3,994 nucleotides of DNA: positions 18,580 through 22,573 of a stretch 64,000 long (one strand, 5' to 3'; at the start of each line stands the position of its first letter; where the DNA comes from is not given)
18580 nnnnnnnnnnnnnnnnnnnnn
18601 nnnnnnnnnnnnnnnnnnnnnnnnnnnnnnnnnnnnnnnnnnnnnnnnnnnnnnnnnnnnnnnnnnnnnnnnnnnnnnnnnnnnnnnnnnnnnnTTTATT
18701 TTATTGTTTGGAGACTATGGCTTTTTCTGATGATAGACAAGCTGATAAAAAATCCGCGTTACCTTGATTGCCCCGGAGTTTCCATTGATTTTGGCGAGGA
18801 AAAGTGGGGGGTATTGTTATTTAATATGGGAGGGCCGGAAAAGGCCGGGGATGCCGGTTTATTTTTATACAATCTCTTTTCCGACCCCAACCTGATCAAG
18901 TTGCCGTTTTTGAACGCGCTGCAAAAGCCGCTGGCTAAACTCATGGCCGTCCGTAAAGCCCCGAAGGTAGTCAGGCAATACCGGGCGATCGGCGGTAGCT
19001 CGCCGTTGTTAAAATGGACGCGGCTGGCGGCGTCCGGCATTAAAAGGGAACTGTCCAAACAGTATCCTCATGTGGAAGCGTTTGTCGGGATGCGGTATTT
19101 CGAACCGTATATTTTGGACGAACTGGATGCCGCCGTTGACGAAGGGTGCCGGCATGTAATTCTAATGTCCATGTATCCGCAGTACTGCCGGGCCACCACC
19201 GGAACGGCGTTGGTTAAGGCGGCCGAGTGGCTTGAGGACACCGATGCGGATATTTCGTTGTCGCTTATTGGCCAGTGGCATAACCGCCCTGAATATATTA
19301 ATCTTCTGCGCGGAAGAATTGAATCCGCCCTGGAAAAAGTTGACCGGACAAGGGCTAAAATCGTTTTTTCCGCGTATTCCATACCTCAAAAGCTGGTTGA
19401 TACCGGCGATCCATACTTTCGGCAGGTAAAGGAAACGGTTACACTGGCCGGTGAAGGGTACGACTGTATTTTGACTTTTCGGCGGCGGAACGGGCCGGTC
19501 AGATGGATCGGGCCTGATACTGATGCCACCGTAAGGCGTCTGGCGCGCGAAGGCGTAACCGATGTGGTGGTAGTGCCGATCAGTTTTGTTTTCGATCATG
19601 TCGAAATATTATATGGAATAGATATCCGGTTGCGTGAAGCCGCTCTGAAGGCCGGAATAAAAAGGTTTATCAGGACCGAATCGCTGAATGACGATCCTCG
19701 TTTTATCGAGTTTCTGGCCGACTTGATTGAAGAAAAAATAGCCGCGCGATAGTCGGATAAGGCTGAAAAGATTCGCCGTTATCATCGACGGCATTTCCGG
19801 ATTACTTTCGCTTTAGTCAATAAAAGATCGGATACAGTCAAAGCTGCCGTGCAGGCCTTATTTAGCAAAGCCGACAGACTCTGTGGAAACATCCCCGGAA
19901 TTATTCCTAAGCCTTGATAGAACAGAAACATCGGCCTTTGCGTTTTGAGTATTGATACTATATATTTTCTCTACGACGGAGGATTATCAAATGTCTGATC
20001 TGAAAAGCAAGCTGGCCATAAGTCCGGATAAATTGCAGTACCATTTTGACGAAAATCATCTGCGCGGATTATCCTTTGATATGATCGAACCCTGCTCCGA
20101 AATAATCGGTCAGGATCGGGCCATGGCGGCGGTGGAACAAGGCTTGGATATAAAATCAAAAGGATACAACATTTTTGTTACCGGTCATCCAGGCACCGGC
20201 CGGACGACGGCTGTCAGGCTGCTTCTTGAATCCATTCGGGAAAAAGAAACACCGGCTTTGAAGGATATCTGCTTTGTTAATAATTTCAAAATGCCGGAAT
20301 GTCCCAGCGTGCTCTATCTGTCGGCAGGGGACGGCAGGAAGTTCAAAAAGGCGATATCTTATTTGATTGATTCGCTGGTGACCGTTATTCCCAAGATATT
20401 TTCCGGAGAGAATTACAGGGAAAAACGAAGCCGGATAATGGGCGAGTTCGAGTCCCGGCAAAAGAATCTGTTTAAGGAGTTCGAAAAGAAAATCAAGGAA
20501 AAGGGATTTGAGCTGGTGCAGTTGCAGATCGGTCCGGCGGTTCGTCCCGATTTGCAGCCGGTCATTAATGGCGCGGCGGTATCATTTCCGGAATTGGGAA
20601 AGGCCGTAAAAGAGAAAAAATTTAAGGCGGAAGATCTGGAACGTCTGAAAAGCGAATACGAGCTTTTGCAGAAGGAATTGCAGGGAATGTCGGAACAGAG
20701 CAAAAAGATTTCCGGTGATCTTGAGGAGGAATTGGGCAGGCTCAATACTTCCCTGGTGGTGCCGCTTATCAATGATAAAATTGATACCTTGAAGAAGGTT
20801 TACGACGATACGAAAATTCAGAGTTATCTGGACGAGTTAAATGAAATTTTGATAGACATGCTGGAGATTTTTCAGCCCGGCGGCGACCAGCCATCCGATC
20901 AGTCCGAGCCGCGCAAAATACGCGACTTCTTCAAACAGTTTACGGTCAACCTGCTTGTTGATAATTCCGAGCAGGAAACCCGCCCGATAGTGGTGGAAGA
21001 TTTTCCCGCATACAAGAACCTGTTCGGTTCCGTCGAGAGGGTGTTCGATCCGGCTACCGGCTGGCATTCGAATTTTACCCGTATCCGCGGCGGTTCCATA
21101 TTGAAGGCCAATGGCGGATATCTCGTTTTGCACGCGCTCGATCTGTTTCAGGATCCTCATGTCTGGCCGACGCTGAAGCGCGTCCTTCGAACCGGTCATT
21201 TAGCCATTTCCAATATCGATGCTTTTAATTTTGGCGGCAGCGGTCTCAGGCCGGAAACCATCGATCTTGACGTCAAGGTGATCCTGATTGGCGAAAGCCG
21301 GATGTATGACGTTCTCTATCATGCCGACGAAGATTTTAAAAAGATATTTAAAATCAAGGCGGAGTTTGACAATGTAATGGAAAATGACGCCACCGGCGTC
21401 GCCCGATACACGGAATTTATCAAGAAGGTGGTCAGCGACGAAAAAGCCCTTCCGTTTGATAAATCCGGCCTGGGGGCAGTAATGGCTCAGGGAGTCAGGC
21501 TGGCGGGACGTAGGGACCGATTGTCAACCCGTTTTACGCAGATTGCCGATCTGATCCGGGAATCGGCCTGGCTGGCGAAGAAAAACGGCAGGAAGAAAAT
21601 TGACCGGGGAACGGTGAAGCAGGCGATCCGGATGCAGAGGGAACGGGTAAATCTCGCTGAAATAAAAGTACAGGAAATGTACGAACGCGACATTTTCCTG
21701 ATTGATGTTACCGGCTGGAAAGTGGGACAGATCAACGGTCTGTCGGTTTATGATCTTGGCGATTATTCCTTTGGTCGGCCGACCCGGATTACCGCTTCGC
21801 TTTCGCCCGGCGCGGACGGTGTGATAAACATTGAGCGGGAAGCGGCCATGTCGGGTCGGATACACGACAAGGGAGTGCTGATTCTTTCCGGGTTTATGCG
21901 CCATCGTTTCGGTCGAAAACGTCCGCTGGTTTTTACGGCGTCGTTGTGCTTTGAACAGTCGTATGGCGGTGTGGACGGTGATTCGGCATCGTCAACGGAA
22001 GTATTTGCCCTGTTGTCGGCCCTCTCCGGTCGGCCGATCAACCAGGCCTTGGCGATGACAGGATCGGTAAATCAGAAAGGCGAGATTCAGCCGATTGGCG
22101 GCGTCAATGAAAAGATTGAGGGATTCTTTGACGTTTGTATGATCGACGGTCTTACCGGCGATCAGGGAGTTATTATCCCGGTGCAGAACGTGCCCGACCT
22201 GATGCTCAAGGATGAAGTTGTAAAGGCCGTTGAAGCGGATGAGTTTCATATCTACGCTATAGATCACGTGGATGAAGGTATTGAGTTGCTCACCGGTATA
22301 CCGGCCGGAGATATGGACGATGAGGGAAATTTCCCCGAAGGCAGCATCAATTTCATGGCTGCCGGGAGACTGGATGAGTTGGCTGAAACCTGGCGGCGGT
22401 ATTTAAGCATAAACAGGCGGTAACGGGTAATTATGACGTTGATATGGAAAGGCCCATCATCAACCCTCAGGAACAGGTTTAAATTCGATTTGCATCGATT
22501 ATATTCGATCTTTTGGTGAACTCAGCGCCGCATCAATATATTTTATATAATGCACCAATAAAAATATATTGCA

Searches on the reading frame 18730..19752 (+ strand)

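Call 105: search_protein_families(library=pfam, proteins=[window:18730-19752:+], max_evalue=0.00001)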
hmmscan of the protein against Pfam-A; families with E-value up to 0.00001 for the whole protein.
window:18730-19752:+ (340 aa): 1 family
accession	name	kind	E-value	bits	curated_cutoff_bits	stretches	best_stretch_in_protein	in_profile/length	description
PF00762.24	Ferrochelatase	-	9.6e-92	307.8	27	1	26-336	2-316/317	Ferrochelatase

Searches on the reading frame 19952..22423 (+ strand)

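Call 97: search_protein_families(library=pfam, proteins=[window:19952-22423:+], max_evalue=0.00001)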
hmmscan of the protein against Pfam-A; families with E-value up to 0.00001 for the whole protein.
window:19952-22423:+ (823 aa): 4 families
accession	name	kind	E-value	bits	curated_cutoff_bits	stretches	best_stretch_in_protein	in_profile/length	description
PF13654.12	AAA_32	-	8.1e-43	146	21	1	343-473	2-133/133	LonB-like, AAA domain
PF20436.4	LonB_AAA-LID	-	8.5e-20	71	22.4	1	501-565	1-65/65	Archaeal LonB, AAA+ ATPase LID domain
PF05362.19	Lon_C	-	3.2e-11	43.6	21.1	1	675-778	108-200/205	Lon protease (S16) C-terminal proteolytic domain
PF20437.3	LonC_helical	-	2.5e-10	40.6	24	1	105-135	1-31/34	Lon-like LonC helical domain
